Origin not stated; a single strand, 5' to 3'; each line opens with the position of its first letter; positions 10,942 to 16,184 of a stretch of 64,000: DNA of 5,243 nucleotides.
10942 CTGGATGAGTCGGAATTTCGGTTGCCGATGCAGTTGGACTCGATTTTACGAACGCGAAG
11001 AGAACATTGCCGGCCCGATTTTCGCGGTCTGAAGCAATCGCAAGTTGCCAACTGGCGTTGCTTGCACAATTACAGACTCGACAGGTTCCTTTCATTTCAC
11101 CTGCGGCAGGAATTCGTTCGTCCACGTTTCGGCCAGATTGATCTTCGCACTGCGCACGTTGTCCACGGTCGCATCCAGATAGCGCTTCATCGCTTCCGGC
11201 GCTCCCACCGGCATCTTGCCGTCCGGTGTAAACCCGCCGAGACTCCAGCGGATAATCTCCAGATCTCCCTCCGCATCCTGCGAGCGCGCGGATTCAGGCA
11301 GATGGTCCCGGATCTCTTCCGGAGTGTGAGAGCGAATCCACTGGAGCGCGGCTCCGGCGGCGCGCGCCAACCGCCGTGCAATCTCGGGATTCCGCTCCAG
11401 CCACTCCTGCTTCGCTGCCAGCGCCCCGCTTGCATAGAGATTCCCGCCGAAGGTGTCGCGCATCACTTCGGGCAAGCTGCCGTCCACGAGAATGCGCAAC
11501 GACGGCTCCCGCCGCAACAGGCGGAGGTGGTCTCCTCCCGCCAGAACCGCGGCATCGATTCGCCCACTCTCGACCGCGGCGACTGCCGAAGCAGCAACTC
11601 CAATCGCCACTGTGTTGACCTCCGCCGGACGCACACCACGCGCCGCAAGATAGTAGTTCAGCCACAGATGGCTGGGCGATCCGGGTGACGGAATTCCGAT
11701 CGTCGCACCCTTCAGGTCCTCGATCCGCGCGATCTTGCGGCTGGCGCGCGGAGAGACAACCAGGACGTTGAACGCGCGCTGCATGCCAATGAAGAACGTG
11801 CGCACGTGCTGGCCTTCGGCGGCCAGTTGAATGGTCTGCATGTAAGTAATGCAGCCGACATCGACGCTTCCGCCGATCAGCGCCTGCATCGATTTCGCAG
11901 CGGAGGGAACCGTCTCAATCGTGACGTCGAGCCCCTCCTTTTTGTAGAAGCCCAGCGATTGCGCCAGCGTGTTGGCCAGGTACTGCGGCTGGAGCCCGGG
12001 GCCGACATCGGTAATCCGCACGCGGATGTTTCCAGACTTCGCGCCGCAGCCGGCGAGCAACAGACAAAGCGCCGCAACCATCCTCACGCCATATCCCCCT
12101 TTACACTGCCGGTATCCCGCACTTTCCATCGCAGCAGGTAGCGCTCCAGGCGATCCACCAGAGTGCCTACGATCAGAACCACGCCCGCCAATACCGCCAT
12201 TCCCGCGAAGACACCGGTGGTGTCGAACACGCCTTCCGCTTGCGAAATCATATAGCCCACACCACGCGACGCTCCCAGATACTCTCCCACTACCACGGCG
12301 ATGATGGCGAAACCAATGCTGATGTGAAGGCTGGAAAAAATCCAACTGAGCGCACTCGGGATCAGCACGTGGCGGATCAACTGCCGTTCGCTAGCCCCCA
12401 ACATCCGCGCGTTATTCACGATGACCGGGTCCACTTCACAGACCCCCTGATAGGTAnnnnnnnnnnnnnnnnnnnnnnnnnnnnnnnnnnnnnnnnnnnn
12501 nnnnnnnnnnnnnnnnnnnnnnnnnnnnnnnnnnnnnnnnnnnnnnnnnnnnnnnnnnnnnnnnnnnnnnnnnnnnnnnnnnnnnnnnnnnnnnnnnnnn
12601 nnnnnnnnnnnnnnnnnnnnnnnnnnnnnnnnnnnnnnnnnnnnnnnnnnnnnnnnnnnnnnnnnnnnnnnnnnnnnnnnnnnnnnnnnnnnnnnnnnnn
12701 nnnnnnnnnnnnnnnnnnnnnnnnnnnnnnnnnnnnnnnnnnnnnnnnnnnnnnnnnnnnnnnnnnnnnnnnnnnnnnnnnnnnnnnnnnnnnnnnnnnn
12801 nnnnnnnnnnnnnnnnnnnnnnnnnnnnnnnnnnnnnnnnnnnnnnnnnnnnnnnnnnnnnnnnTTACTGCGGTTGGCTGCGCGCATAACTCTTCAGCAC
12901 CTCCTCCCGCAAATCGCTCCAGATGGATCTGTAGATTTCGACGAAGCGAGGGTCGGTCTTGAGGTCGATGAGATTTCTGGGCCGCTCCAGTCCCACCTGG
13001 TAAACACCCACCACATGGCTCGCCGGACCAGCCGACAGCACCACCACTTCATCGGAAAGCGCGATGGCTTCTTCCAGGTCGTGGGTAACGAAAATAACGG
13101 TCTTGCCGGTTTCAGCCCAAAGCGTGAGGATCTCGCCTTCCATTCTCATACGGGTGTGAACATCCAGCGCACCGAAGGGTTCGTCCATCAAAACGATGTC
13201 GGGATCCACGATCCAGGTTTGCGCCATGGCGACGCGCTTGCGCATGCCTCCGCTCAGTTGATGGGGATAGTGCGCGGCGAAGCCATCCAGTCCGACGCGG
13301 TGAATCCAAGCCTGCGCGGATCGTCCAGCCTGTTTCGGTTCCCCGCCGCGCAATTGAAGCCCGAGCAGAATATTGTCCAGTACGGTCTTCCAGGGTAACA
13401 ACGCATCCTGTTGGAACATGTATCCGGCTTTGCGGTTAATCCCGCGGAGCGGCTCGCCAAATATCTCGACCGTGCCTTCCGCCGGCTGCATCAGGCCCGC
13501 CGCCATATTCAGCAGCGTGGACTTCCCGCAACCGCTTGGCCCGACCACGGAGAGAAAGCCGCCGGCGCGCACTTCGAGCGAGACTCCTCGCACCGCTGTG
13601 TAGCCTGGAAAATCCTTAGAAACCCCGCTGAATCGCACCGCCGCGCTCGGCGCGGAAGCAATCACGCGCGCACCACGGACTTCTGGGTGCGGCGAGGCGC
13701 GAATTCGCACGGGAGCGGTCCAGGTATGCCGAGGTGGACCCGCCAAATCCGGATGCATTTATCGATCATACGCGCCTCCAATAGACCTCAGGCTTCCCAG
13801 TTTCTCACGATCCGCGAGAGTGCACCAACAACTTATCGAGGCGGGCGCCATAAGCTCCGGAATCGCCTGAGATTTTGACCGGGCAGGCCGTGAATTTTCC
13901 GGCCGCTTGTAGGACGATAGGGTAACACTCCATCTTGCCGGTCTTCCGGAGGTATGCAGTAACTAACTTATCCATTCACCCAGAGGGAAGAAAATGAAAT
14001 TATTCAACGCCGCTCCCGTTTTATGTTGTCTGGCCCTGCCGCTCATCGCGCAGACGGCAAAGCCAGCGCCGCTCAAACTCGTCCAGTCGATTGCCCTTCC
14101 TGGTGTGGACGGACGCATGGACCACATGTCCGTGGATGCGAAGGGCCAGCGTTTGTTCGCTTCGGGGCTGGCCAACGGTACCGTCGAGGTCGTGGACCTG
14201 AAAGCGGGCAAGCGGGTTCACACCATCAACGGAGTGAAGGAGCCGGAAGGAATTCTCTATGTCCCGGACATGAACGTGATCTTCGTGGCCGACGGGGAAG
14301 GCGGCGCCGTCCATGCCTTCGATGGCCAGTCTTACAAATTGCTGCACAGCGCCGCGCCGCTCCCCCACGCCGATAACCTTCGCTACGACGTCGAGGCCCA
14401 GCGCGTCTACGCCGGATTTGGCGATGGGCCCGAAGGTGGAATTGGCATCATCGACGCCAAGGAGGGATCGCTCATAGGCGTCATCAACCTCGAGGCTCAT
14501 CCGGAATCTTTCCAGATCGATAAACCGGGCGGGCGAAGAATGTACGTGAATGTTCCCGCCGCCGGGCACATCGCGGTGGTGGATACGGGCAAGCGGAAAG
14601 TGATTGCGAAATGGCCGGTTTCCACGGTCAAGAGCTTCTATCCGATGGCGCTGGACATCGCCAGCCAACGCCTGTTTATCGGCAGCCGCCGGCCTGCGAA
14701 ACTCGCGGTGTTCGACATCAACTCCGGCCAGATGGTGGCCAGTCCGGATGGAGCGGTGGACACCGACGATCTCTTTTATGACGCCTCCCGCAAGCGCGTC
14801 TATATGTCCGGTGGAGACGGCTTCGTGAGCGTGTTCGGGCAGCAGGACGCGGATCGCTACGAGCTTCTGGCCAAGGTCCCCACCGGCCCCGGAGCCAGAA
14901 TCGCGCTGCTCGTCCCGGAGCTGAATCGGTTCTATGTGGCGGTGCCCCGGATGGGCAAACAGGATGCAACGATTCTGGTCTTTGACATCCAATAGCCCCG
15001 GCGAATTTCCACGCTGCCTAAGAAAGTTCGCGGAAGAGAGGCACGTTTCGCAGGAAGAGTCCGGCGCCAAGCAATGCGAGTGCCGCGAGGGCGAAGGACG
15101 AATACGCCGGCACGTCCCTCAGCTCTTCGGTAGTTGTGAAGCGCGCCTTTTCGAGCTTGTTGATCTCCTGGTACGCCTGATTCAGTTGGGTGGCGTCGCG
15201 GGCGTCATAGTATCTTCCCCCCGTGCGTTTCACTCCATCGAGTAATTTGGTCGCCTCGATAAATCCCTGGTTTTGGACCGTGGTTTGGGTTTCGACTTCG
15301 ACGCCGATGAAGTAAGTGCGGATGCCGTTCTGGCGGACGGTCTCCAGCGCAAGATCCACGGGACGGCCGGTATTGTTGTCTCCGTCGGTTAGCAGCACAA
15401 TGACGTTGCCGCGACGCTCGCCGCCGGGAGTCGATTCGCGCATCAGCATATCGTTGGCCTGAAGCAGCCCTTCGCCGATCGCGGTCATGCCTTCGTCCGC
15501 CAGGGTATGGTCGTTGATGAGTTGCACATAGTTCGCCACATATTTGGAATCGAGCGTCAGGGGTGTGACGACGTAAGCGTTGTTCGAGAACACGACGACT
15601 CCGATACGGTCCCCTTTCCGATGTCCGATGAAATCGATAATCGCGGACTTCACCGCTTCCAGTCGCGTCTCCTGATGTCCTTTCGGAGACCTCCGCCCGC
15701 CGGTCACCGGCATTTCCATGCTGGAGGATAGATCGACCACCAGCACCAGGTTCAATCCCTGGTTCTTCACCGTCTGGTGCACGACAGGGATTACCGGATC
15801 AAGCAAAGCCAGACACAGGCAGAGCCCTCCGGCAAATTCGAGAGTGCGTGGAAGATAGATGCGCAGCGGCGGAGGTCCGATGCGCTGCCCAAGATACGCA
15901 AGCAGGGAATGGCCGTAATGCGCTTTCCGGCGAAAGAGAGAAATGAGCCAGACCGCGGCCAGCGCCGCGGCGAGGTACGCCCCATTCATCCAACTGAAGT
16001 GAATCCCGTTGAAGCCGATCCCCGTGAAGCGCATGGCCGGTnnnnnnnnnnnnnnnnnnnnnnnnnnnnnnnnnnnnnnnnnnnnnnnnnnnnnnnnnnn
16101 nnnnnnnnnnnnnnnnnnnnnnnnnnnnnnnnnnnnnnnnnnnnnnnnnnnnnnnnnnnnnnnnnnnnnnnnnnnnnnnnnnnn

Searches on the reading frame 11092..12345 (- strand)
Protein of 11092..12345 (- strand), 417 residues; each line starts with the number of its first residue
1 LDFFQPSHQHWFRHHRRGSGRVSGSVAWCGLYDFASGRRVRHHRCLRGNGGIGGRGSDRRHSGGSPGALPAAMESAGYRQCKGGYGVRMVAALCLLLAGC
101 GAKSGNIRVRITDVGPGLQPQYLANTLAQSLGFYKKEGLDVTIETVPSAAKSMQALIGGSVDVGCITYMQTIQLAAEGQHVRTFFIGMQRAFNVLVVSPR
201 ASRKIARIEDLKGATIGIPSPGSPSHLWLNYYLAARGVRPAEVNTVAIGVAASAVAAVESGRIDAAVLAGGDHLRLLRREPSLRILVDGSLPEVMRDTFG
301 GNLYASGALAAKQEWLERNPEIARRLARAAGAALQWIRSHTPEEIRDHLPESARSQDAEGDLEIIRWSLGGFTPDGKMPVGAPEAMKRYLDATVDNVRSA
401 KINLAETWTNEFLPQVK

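Call 70: search_protein_families(library=pfam, proteins=[window:11092-12345:-], max_evalue=0.00001)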
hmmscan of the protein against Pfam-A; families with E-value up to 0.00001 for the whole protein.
window:11092-12345:- (417 aa): 3 families
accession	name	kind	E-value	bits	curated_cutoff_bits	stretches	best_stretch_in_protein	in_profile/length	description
PF09084.16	NMT1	-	5.4e-24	85.7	20.5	1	120-340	2-212/216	NMT1/THI5 like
PF13379.11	NMT1_2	-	2.2e-18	67.4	24.7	1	128-341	24-240/252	NMT1-like family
PF12974.12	Phosphonate-bd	-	4.5e-16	59.4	27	1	123-286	19-184/242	ABC transporter, phosphonate, periplasmic substrate-binding protein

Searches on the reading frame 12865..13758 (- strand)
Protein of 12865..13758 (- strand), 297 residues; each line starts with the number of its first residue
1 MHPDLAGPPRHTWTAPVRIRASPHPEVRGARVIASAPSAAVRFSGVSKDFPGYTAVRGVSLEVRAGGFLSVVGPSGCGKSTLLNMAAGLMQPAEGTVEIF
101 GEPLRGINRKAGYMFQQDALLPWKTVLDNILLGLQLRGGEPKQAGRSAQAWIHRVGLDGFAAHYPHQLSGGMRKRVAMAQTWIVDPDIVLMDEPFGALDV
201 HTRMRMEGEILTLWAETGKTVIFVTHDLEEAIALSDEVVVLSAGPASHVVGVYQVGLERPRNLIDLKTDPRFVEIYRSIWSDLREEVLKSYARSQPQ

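Call 70: search_protein_families(library=pfam, proteins=[window:12865-13758:-], max_evalue=0.00001)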
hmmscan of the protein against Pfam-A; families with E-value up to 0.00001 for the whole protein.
window:12865-13758:- (297 aa): 1 family
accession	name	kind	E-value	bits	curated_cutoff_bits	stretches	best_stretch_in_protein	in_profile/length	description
PF00005.33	ABC_tran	-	3.9e-31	108.9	25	1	57-195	2-136/137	ABC transporter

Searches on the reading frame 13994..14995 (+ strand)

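Call 70: search_protein_families(library=pfam, proteins=[window:13994-14995:+], max_evalue=0.00001)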
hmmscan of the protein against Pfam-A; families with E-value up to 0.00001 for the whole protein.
window:13994-14995:+ (333 aa): 1 family
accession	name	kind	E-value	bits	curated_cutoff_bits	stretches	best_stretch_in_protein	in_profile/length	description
PF25174.1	Beta-prop_THOC3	-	2.1e-08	34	305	0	27-170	34-171/272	THOC3 beta-propeller domain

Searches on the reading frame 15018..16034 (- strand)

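Call 70: search_protein_families(library=pfam, proteins=[window:15018-16034:-], max_evalue=0.00001)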
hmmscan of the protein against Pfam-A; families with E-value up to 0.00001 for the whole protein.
window:15018-16034:- (338 aa): 3 families
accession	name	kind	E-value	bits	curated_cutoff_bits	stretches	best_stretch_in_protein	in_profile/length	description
PF13519.12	VWA_2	-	3.4e-19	69.9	27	1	96-218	1-106/107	von Willebrand factor type A domain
PF00092.34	VWA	-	3.2e-18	67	23.8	1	95-287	1-171/174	von Willebrand factor type A domain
PF01882.25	DUF58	-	7.3e-06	25.8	23.4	0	83-246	25-167/216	Protein of unknown function DUF58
